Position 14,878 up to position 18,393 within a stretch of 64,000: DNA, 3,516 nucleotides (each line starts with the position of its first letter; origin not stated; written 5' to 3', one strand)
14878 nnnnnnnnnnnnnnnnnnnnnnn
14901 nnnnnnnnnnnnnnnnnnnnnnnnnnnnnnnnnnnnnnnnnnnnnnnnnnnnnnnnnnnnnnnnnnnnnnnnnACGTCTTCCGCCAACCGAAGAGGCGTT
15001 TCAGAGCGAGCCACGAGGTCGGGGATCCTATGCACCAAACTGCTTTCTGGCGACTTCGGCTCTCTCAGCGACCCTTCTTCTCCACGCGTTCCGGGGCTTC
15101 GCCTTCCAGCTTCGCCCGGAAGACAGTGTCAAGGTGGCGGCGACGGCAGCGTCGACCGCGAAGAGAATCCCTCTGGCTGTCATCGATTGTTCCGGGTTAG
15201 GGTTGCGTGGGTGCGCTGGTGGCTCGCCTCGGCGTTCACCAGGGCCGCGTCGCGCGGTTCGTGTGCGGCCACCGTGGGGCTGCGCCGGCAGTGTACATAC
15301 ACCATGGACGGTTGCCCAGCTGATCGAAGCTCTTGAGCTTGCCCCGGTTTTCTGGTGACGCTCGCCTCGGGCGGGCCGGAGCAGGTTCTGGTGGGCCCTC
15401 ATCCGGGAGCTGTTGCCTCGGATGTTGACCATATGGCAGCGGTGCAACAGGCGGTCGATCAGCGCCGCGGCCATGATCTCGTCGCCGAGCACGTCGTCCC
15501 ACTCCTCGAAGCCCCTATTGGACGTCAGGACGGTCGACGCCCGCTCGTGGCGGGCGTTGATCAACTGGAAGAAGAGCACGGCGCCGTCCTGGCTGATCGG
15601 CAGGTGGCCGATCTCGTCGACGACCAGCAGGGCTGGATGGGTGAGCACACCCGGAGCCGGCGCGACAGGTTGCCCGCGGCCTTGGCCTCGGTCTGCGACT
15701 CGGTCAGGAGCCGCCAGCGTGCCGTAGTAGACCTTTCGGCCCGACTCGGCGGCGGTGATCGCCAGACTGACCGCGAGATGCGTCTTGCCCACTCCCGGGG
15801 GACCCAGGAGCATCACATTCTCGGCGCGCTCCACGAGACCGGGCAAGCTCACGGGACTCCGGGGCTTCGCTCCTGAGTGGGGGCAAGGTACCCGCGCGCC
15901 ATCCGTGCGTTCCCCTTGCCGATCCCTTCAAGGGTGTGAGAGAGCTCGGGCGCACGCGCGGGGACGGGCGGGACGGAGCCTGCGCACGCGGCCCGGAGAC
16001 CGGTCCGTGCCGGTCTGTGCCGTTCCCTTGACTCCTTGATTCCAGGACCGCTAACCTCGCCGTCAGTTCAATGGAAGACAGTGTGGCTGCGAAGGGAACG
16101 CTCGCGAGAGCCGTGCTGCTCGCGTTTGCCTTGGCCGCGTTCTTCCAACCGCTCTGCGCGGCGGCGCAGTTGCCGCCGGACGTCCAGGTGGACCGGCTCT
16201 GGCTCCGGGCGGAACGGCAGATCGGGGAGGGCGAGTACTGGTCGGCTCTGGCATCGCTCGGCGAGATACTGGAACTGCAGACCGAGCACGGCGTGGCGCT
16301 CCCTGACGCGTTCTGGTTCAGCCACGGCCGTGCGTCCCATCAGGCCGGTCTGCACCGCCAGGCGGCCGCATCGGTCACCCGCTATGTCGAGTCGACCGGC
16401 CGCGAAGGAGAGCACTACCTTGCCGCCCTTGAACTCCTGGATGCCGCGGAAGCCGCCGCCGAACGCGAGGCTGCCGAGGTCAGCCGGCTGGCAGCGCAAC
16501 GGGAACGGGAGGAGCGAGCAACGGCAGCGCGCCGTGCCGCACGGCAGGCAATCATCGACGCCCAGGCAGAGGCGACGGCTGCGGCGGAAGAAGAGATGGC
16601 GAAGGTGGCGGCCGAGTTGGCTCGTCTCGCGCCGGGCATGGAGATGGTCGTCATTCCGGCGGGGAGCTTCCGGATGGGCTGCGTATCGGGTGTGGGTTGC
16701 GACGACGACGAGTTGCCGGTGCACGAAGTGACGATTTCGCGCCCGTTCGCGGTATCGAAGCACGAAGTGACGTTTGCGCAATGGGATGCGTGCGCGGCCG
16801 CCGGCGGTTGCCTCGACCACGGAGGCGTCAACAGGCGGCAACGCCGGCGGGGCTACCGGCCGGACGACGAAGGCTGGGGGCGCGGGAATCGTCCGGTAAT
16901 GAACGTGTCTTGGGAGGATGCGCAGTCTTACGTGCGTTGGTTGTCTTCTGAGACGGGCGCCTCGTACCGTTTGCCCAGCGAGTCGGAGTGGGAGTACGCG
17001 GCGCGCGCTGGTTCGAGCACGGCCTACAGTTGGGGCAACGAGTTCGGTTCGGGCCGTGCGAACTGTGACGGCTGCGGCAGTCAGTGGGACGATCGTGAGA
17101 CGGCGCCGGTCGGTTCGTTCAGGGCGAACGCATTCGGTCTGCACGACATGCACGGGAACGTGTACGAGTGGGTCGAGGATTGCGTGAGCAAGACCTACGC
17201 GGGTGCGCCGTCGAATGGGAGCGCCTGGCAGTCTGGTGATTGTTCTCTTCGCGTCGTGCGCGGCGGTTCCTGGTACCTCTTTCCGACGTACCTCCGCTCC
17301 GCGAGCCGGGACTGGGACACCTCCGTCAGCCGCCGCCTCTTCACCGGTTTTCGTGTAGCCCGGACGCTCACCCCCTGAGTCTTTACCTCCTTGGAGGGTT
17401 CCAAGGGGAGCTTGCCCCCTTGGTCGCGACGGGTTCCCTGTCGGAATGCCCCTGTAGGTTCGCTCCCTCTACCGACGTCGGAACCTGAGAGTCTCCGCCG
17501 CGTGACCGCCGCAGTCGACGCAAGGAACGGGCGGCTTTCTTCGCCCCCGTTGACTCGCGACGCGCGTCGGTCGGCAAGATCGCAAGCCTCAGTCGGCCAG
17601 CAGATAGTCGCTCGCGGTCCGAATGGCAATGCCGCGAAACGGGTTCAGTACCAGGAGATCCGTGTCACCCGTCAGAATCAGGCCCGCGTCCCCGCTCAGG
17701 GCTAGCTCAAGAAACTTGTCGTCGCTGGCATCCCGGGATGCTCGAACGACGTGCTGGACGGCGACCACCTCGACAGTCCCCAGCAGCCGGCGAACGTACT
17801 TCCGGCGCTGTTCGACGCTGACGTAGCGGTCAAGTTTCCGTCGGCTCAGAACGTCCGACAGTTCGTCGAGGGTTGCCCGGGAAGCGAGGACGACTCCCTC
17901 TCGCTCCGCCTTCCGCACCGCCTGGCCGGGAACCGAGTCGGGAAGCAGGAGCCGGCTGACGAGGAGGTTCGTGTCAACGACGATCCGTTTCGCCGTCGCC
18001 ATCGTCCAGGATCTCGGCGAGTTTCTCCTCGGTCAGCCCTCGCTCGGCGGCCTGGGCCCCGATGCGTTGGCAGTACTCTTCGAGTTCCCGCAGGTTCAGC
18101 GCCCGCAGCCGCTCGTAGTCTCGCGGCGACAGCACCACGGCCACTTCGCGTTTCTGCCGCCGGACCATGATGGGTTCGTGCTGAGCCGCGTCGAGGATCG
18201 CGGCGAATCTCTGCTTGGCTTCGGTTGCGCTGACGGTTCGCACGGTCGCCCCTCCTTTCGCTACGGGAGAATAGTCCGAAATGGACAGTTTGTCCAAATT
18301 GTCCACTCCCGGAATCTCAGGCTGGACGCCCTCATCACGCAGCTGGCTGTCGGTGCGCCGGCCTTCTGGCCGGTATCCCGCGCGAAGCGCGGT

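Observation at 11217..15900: Low-GC insertion after a serine-hydrolase gene, bounded by a 342 bp direct repeat of that gene's own 3' end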

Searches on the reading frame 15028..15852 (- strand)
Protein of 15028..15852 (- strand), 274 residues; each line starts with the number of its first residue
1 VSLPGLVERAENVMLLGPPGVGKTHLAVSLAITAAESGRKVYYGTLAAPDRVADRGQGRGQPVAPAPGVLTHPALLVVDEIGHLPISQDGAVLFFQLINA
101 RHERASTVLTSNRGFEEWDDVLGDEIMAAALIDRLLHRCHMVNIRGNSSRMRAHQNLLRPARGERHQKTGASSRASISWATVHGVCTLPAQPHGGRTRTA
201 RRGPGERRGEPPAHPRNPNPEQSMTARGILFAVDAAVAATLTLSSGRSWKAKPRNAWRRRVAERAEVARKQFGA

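Call 6: search_protein_families(library=pfam, proteins=[window:15028-15852:-], max_evalue=0.01)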
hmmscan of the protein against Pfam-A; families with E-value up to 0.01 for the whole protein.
window:15028-15852:- (274 aa): 9 families
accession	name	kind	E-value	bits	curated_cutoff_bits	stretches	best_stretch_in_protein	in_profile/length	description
PF01695.23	IstB_IS21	-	4.2e-47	161.1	24.1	1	7-154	89-235/238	IstB-like ATP binding protein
PF13481.12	AAA_25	-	5e-05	23.5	27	1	3-41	26-63/195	AAA domain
PF20720.3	nSTAND3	-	0.00013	22.1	27.2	1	8-43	15-50/155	Novel STAND NTPase 3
PF13401.12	AAA_22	-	0.00076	20.2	27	0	10-49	5-44/130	AAA domain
PF00004.35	AAA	-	0.0024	18.8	21.2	1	13-52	1-35/131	ATPase family associated with various cellular activities (AAA)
PF13191.12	AAA_16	-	0.0025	18.8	32.6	1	9-38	23-52/167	AAA ATPase domain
PF02562.22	PhoH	-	0.0028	17.6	27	1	10-38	19-47/205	PhoH-like protein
PF07728.20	AAA_5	-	0.0063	17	22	0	12-32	1-21/139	AAA domain (dynein-related subfamily)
PF05729.18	NACHT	-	0.0096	16.2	26.7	0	13-38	3-28/167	NACHT domain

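Call 54: search_protein_families(library=ncbifam, max_evalue=0.001, proteins=[window:15028-15852:-])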
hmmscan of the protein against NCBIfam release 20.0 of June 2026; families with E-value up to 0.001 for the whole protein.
window:15028-15852:- (274 aa): 10 families
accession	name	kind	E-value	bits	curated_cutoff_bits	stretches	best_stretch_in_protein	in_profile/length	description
NF038214.1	IS21_help_AAA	equivalog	1.6e-46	158.9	200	1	7-152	87-231/232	IS21-like element helper ATPase IstB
NF005098.0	PRK06526.1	subfamily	4.3e-42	144.4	296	1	6-159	105-257/266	transposase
NF006616.1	PRK09183.1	subfamily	6.3e-41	140.3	300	1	6-154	96-245/253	IS21-like element helper ATPase IstB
NF006038.0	PRK08181.1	subfamily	1.8e-22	79.9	317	1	7-158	104-254/271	transposase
NF005304.0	PRK06835.1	equivalog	2.3e-10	40.1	215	1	9-154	182-324/330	ATP-binding protein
NF005992.0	PRK08116.1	subfamily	1.5e-07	30.8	189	1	11-156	113-258/269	hypothetical protein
NF009043.0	PRK12377.1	subfamily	8.7e-06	25.5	389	1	12-133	103-225/248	ATP-binding protein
TIGR03420.1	DnaA_homol_Hda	equivalog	2.5e-05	23.9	194.8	1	10-112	38-130/226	DnaA regulatory inactivator Hda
NF005931.1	PRK07952.1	equivalog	6.7e-05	22.6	357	1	14-133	103-225/246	replicative helicase loader DnaC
NF053621.1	ATPseBagBMYCTU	equivalog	0.00096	18.3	521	0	13-53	15-55/371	ATPase BagB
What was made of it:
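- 15391..15852 (-): IS21 istB remnant. The first ~87 codons and istA are missing. The ORF reads on to 15028 through stub 2. Pfam profile positions 89-235 of 238 and NCBIfam positions 87-231 of 232 (calls 6, 54).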

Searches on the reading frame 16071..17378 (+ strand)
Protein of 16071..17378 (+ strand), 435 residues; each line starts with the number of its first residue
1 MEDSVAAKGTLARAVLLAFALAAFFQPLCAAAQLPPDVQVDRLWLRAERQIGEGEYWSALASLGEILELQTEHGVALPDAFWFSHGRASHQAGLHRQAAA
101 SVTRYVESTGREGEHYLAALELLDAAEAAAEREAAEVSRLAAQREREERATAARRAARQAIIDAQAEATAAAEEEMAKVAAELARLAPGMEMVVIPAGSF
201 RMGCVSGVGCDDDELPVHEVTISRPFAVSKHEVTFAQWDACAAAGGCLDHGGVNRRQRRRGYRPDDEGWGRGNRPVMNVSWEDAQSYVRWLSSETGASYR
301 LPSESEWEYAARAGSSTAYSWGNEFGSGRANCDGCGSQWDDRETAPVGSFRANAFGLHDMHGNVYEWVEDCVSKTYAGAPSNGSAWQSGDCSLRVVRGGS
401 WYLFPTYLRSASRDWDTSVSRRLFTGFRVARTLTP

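Call 6: search_protein_families(library=pfam, proteins=[window:16071-17378:+], max_evalue=0.01)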
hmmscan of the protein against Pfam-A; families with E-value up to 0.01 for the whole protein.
window:16071-17378:+ (435 aa): 1 family
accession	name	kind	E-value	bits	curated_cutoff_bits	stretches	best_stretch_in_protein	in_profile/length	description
PF03781.23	FGE-sulfatase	-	2.7e-63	214.4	23.3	1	191-431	4-255/255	Sulfatase-modifying factor enzyme 1-like domain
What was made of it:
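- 16071..17378 (+): FGE-sulfatase-family gene. It is part of the island. Pfam PF03781, E 2.7e-63 (call 6).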

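Call 47: search_protein_families(library=padloc, max_evalue=0.01, proteins=[window:16071-17378:+])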
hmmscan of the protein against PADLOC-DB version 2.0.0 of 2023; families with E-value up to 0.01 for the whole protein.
window:16071-17378:+ (435 aa): 0 families

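Call 54: search_protein_families(library=ncbifam, max_evalue=0.001, proteins=[window:16071-17378:+])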
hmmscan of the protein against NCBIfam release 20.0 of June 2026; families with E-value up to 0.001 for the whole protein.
window:16071-17378:+ (435 aa): 8 families
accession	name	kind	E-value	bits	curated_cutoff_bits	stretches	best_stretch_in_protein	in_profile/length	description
NF051459.1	pyoverdine_PvdO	equivalog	9.9e-64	215.1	500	1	165-433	12-280/280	dihydropyoverdine dehydrogenase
TIGR03525.2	GldK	equivalog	3.4e-28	99.1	350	1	273-432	219-406/408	T9SS ring complex lipoprotein PorK/GldK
TIGR03440.2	egtB_TIGR03440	equivalog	3.7e-22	79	360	2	273-430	273-413/413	ergothioneine biosynthesis protein EgtB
NF041186.1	SenA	equivalog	1.4e-15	57.6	420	1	120-430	114-381/382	selenoneine synthase SenA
TIGR04344.1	ovoA_Nterm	equivalog_domain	3.8e-10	39.2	400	1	278-374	299-386/444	5-histidylcysteine sulfoxide synthase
TIGR02171.1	Fb_sc_TIGR02171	subfamily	1.4e-09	36.5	544.35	1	297-414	157-261/912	TIGR02171 family lipoprotein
TIGR03524.1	GldJ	equivalog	2.4e-07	29.8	458.2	1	339-371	329-364/559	gliding motility lipoprotein GldJ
TIGR03530.1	GldJ_short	equivalog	4.4e-05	22.6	382.9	0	297-319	208-230/396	gliding motility lipoprotein GldJ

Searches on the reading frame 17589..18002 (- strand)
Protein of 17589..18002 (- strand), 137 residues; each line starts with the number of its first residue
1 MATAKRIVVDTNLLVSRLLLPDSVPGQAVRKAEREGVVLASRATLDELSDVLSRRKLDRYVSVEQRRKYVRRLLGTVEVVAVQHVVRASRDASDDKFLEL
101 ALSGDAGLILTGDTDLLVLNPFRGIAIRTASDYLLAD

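Call 47: search_protein_families(library=padloc, max_evalue=0.01, proteins=[window:17589-18002:-])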
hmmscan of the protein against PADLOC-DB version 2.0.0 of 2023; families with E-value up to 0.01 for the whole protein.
window:17589-18002:- (137 aa): 0 families

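Call 54: search_protein_families(library=ncbifam, max_evalue=0.001, proteins=[window:17589-18002:-])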
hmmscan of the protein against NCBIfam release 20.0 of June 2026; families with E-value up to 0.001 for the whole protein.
window:17589-18002:- (137 aa): 1 family
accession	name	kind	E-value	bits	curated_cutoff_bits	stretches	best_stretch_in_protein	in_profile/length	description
TIGR00305.1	TIGR00305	equivalog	3.2e-19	69.3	29.15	1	6-119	1-115/115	putative toxin-antitoxin system toxin component, PIN family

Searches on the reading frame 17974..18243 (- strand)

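Call 47: search_protein_families(library=padloc, max_evalue=0.01, proteins=[window:17974-18243:-])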
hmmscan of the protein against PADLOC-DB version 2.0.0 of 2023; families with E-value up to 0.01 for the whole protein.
window:17974-18243:- (89 aa): 0 families

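Call 54: search_protein_families(library=ncbifam, max_evalue=0.001, proteins=[window:17974-18243:-])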
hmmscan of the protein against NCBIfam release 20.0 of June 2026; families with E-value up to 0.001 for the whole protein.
window:17974-18243:- (89 aa): 2 families
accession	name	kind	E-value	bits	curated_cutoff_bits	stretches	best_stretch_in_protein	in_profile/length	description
TIGR01552.1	phd_fam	subfamily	3.5e-07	29.5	20.8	1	3-49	1-48/53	type II toxin-antitoxin system prevent-host-death family antitoxin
NF008499.0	PRK11409.1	equivalog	5.1e-06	26.5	121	1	1-47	1-49/83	YoeB-YefM toxin-antitoxin system antitoxin YefM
